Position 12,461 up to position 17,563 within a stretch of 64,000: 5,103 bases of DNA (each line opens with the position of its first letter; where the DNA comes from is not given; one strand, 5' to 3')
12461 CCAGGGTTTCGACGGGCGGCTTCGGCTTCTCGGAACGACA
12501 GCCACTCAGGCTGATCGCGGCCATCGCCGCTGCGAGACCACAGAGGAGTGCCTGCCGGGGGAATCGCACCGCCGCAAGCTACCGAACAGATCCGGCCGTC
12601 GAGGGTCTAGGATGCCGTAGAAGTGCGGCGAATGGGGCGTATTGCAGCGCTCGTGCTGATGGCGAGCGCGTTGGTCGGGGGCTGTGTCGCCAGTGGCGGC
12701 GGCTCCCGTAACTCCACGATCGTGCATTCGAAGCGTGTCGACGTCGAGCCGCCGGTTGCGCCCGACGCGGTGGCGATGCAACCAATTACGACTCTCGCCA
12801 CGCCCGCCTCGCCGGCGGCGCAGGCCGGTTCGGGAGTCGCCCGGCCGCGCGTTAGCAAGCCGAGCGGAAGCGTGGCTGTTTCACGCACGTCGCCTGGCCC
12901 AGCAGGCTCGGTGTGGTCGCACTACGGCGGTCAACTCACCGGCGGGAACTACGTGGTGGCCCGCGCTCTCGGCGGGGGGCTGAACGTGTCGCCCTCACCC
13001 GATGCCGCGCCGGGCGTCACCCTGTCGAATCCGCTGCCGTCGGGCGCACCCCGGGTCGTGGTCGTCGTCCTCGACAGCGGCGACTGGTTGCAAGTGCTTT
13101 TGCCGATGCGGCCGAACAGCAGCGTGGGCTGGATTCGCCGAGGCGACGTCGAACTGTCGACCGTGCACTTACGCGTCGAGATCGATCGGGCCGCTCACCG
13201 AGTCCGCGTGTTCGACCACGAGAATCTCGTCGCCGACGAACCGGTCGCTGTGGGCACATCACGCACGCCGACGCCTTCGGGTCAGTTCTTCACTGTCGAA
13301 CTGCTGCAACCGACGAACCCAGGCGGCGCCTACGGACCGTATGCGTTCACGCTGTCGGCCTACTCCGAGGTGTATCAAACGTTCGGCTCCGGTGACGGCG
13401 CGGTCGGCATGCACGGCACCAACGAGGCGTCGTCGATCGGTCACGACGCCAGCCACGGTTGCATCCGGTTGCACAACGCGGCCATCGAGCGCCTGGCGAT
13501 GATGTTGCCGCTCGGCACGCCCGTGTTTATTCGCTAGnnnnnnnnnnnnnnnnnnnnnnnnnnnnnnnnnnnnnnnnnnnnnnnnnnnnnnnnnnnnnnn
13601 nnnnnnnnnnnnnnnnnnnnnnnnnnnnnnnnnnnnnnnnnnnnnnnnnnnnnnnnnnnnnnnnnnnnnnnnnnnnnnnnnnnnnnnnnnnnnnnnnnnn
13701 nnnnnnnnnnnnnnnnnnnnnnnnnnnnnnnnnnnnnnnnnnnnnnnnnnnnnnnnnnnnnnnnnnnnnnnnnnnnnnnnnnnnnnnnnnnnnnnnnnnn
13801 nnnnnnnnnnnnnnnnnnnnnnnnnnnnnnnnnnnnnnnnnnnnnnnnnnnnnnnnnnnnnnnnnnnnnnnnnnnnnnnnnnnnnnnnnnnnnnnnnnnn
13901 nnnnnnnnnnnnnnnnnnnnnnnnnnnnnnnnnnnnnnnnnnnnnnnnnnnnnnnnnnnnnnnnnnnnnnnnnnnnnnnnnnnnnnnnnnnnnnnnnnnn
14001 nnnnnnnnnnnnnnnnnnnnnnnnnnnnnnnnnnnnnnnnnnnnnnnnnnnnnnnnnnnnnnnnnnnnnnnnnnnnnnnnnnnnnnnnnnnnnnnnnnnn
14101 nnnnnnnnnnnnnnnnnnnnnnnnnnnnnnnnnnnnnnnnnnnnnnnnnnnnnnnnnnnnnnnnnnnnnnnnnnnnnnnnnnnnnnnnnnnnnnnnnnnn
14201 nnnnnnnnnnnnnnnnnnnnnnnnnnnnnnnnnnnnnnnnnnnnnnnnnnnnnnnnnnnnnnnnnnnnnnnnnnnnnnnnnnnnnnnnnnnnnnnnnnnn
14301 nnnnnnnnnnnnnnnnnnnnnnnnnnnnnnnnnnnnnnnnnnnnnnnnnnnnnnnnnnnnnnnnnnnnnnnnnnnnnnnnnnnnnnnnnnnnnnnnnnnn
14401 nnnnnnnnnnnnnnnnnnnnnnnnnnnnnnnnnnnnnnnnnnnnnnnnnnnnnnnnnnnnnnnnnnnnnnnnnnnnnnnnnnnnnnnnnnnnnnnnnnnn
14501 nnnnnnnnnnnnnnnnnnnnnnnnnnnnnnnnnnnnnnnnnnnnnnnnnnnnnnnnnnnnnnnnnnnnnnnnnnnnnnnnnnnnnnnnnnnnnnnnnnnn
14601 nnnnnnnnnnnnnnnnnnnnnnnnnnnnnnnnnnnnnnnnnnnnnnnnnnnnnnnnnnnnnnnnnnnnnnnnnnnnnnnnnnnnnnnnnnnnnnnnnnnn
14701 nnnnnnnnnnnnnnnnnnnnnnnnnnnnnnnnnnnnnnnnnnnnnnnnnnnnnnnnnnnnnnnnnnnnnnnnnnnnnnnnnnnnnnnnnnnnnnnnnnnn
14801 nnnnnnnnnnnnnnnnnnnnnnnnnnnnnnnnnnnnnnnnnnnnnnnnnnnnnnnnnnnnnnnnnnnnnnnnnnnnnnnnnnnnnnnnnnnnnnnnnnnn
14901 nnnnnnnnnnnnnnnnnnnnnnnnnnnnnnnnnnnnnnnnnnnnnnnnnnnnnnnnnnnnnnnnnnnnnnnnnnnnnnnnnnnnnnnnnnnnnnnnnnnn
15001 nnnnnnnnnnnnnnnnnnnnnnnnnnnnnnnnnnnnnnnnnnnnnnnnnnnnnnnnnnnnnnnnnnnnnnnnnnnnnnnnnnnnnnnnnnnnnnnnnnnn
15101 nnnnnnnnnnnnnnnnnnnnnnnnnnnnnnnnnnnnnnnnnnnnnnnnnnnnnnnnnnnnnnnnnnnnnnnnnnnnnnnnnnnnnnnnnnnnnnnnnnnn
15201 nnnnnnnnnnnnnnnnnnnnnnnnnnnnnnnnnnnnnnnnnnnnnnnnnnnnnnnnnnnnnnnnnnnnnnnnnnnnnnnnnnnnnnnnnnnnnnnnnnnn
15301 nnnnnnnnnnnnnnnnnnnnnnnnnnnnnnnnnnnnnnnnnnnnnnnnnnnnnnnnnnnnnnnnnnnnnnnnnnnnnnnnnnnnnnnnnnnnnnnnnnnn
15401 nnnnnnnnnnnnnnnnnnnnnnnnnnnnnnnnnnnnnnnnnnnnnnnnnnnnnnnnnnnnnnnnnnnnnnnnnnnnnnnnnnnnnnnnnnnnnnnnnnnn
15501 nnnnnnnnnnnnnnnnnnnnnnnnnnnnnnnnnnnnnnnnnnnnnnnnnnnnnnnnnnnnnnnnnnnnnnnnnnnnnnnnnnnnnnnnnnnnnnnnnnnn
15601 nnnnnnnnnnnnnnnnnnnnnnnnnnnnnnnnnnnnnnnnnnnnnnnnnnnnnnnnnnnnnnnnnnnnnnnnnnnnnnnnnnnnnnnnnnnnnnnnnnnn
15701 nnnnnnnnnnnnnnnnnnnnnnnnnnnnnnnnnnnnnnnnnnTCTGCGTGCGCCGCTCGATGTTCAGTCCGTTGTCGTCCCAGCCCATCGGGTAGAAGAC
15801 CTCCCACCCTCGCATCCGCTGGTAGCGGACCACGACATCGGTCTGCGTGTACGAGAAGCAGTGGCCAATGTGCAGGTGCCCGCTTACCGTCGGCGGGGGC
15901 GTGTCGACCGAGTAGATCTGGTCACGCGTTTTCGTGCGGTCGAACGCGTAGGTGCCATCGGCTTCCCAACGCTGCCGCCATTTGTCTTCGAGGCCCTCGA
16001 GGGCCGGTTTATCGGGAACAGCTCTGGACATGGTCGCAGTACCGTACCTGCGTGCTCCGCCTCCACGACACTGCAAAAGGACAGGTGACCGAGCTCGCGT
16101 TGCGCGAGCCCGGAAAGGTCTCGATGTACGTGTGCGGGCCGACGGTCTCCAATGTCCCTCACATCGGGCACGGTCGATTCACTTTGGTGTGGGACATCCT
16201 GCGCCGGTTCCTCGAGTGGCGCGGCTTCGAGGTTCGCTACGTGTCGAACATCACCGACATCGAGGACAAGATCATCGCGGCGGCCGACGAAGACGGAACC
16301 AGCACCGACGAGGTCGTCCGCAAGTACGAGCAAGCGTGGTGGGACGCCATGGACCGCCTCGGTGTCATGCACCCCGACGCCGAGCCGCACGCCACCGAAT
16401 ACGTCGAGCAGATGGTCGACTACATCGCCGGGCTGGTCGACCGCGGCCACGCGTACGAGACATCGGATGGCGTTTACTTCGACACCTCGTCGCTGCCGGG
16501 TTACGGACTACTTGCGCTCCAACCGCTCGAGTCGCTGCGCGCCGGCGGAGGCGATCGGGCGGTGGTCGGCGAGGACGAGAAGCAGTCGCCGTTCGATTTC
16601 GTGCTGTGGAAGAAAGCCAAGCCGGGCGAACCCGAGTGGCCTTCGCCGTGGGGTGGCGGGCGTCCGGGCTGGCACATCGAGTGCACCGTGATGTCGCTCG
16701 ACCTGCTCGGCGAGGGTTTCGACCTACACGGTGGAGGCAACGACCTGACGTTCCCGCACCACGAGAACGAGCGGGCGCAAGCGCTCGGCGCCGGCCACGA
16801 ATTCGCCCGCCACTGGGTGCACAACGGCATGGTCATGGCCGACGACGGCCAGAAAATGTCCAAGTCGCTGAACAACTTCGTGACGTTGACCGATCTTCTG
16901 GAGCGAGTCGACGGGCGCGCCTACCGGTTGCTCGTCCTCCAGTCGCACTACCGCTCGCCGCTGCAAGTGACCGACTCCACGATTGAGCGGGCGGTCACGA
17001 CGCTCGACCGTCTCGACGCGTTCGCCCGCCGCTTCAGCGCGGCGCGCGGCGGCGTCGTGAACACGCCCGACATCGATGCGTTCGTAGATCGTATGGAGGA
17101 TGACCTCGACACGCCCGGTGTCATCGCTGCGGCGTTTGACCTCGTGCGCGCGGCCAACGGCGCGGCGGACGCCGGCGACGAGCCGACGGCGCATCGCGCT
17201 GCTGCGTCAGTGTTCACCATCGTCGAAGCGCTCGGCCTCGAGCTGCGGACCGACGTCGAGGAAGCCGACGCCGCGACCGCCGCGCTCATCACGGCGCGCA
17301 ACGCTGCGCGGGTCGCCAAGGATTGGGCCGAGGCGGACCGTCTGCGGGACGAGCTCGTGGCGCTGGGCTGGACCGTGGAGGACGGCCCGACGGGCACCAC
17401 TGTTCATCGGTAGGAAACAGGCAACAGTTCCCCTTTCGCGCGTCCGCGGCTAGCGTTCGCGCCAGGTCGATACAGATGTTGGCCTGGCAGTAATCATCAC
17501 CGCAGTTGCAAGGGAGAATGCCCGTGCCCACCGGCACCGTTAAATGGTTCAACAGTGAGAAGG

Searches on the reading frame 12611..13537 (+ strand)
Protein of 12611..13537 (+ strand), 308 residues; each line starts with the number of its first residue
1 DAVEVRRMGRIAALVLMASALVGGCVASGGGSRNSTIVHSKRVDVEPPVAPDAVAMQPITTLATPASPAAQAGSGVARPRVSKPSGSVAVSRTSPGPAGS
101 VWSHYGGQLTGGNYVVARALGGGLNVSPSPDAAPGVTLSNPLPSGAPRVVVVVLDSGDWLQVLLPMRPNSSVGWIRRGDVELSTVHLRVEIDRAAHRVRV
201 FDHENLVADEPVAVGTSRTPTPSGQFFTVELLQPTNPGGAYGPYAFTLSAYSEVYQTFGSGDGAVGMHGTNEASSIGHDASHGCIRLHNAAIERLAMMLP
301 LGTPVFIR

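Call 32: search_protein_families(library=pfam, proteins=[window:12611-13537:+], max_evalue=0.0001)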
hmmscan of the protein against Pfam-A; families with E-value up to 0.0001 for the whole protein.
window:12611-13537:+ (308 aa): 1 family
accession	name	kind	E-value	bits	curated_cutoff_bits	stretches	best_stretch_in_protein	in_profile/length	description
PF03734.19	YkuD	-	2.6e-20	73.9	23.4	1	188-307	3-146/146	L,D-transpeptidase catalytic domain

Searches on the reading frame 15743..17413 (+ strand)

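Call 33: search_protein_families(library=pfam, proteins=[window:15743-17413:+], max_evalue=0.0001)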
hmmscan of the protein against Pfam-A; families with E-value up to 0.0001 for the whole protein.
window:15743-17413:+ (556 aa): 7 families
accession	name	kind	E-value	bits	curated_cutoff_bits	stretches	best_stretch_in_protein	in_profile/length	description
PF01406.26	tRNA-synt_1e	-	3.8e-113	378.3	27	1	122-418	6-300/301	tRNA synthetases class I (C) catalytic domain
PF09334.17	tRNA-synt_1g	-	2e-11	43.8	20.1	1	135-248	10-124/391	tRNA synthetases class I (M)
PF00133.28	tRNA-synt_1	-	3.1e-09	36.5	22.7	1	359-406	363-410/414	tRNA synthetases class I (I, L, M and V)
PF23493.1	CysS_C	-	5.7e-09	36.4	23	1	509-552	5-48/51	Cysteinyl-tRNA ligase anticodon binding domain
PF09190.17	DALR_2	-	2.6e-07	31.5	22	1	446-501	1-56/57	DALR domain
PF00750.26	tRNA-synt_1d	-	3.5e-05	23.4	23.3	0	117-172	13-68/349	tRNA synthetases class I (R), catalytic domain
PF01921.24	tRNA-synt_1f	-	8.4e-05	22.1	27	0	363-426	274-337/360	tRNA synthetases class I (K)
